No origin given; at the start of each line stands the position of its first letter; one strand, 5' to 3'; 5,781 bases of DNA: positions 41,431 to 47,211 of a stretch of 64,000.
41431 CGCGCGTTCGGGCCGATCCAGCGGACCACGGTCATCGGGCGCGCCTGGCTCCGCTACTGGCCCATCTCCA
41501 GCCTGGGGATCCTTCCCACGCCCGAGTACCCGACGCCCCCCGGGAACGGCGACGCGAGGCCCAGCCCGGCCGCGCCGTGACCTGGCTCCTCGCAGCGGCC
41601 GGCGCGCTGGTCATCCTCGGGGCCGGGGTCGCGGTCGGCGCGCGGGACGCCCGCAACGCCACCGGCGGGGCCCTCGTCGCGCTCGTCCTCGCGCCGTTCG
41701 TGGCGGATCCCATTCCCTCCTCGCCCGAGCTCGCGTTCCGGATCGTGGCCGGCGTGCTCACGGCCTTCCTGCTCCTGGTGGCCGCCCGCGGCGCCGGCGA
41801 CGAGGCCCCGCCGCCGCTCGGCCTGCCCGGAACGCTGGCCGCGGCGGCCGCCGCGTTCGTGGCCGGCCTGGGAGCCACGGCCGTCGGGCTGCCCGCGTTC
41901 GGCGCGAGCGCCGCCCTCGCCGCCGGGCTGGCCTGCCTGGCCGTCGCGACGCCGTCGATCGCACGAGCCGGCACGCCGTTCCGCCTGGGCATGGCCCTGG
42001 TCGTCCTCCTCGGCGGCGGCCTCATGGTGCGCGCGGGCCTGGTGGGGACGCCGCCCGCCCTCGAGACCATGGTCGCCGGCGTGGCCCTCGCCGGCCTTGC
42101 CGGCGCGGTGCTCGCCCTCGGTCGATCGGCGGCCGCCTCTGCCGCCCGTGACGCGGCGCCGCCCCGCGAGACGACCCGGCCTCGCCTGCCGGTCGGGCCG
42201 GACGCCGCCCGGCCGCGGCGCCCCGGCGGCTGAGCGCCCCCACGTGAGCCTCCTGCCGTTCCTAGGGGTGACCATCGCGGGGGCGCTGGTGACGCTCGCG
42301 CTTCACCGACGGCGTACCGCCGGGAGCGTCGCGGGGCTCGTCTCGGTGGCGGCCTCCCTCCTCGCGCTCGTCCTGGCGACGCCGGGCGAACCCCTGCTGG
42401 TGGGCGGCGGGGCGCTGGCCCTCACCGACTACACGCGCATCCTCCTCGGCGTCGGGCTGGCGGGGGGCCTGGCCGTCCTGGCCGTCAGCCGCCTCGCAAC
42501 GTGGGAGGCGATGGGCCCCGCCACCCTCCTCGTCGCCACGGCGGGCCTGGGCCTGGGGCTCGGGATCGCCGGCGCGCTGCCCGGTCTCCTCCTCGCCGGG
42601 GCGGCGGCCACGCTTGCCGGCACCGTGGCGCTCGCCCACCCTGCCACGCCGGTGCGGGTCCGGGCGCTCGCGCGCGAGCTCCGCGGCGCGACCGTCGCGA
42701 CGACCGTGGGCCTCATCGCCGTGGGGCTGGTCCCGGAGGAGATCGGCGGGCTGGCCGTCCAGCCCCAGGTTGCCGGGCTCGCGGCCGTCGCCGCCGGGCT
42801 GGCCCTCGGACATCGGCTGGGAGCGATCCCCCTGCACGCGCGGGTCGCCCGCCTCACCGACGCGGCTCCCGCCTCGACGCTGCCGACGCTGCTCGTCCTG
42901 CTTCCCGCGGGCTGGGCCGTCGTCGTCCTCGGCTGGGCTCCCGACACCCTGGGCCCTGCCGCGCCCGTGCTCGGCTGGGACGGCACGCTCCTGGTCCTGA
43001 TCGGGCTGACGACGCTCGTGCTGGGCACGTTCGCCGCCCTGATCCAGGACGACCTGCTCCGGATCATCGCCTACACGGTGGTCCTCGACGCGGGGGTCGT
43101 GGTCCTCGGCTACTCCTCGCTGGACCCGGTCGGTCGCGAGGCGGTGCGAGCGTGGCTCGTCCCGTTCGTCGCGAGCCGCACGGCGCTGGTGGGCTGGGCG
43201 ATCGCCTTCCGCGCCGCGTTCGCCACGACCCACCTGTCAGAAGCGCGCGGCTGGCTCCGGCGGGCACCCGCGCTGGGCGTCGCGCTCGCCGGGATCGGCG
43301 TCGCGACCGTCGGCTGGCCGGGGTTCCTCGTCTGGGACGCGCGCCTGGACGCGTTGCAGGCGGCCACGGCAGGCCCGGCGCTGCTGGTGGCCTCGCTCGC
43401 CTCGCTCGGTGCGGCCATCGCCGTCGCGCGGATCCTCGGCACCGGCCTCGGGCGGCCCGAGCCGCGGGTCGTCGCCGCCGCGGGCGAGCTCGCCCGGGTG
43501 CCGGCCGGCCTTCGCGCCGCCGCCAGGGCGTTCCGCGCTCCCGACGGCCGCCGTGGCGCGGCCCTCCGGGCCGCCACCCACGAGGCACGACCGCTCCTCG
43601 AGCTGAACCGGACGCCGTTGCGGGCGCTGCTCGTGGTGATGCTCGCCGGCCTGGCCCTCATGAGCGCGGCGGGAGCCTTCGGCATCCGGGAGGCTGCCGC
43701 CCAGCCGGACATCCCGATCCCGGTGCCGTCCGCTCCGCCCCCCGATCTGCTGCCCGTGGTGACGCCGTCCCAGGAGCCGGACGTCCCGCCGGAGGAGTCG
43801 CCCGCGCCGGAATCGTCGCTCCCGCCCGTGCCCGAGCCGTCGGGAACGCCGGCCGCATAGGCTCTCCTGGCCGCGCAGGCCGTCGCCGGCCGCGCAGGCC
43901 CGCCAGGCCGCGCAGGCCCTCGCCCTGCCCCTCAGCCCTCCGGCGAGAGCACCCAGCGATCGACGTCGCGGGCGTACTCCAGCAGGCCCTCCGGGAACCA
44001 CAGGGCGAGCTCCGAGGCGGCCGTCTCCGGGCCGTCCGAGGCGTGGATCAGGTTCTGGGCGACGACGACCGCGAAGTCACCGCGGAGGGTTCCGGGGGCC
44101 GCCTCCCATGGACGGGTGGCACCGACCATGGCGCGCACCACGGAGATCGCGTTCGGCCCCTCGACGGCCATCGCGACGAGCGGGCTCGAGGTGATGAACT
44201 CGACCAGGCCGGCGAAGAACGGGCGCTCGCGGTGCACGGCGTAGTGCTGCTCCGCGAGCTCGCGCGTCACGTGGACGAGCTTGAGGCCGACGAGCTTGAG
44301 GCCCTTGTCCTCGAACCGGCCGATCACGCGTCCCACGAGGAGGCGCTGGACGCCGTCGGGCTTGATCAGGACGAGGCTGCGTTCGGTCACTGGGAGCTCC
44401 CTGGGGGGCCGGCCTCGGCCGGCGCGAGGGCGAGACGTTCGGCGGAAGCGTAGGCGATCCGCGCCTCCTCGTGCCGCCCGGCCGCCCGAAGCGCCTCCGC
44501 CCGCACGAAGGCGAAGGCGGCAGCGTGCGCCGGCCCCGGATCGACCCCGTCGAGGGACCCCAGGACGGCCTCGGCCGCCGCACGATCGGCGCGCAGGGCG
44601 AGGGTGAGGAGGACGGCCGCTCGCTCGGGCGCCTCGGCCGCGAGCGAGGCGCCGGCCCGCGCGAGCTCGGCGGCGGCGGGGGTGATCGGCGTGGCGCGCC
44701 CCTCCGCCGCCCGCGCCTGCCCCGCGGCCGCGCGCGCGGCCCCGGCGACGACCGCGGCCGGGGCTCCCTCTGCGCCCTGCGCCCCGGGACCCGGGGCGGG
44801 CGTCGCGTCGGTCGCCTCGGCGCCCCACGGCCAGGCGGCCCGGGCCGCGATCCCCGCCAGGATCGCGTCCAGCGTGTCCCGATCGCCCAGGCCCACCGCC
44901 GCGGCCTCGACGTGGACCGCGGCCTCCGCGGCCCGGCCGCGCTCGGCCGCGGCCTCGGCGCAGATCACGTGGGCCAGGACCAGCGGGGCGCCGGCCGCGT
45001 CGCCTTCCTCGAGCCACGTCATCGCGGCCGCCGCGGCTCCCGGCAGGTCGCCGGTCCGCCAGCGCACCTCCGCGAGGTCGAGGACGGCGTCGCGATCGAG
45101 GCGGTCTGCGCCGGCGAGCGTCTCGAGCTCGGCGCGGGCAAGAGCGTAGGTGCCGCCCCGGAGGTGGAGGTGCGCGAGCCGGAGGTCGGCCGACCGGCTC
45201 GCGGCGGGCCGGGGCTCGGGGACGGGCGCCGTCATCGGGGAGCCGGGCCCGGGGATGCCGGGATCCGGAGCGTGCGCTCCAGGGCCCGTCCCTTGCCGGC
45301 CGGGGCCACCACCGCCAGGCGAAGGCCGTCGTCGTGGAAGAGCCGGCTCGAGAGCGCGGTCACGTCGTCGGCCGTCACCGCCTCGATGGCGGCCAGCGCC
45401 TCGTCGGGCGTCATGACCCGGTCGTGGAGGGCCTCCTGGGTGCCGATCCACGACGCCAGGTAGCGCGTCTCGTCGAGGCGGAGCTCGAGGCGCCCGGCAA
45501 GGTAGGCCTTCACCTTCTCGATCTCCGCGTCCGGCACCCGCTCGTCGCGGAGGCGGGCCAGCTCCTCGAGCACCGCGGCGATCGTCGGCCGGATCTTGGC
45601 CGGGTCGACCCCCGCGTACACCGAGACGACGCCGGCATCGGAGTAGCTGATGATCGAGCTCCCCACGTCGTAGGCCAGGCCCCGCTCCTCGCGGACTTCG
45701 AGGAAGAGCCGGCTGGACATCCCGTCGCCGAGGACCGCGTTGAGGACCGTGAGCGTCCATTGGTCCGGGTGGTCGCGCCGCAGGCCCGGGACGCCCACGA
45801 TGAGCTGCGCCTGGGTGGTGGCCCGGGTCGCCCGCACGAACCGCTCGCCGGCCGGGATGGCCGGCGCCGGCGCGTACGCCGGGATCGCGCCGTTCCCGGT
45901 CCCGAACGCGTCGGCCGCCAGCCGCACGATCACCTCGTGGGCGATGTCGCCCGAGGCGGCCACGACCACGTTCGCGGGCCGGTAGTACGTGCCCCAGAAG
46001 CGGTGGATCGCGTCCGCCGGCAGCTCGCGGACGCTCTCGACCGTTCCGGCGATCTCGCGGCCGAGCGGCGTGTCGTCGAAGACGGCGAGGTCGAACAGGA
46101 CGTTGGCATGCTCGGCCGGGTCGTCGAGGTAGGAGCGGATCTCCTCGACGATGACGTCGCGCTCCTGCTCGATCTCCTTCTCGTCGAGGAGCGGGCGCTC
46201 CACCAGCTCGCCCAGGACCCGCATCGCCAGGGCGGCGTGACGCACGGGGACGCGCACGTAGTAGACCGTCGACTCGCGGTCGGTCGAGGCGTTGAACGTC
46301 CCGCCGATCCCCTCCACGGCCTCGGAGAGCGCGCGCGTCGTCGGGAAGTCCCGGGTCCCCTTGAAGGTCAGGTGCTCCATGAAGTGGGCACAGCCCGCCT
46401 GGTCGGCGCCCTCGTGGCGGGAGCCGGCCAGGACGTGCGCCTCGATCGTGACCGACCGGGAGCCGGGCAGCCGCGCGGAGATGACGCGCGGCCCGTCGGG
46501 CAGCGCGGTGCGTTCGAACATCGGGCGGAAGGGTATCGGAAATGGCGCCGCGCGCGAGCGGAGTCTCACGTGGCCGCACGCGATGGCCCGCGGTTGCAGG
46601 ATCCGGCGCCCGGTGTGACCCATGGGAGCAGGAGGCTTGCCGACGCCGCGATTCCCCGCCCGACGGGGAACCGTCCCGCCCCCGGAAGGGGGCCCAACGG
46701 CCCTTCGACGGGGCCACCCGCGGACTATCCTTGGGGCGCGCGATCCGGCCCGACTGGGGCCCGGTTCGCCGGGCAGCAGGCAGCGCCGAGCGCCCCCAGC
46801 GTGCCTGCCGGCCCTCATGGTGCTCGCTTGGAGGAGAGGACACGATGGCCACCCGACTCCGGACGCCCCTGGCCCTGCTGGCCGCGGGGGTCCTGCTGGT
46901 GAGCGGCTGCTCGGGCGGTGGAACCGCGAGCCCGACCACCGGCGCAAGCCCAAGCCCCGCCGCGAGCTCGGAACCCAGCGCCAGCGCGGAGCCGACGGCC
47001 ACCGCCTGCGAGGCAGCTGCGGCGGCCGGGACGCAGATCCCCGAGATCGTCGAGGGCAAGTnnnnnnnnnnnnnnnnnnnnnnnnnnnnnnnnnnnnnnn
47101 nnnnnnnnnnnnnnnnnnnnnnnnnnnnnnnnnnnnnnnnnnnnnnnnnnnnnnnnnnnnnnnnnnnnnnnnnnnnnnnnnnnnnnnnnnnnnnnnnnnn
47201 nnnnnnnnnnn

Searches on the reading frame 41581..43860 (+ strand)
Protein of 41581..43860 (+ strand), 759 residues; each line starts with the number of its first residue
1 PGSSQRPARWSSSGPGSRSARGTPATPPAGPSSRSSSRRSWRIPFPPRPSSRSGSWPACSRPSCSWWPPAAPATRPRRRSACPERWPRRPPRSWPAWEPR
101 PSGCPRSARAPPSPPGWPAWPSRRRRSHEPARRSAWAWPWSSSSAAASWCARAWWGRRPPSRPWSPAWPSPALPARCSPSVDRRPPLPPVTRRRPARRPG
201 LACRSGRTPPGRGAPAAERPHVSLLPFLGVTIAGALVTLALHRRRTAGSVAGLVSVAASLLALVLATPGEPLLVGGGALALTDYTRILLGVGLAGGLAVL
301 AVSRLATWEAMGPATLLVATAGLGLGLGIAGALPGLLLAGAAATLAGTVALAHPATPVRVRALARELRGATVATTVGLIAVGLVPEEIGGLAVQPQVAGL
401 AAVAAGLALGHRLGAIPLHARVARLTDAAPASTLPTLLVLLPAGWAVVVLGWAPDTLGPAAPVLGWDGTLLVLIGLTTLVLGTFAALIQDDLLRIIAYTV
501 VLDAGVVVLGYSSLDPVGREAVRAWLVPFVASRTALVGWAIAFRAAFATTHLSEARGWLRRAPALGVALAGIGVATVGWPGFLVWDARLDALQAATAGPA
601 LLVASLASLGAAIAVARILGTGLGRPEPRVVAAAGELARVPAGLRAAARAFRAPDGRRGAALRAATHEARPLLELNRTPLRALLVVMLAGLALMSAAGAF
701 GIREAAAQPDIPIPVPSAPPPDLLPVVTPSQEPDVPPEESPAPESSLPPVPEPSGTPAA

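Call 88: search_protein_families(library=pfam, proteins=[window:41581-43860:+], max_evalue=0.00001)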
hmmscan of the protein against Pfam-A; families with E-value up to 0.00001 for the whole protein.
window:41581-43860:+ (759 aa): 1 family
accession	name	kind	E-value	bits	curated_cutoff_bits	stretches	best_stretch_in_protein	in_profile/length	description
PF00361.26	Proton_antipo_M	-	1.1e-07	31.8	21.5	1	462-612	141-292/294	NADH:quinone oxidoreductase/Mrp antiporter, TM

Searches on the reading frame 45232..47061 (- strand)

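Call 88: search_protein_families(library=pfam, proteins=[window:45232-47061:-], max_evalue=0.00001)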
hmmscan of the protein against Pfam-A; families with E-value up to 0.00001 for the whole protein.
window:45232-47061:- (609 aa): 2 families
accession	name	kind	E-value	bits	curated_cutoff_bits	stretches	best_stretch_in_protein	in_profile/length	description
PF05193.26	Peptidase_M16_C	-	1.8e-41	142.5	23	1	348-520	3-180/181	Peptidase M16 inactive domain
PF00675.25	Peptidase_M16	-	9.1e-32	110.5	22.3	1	192-340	1-148/149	Insulinase (Peptidase family M16)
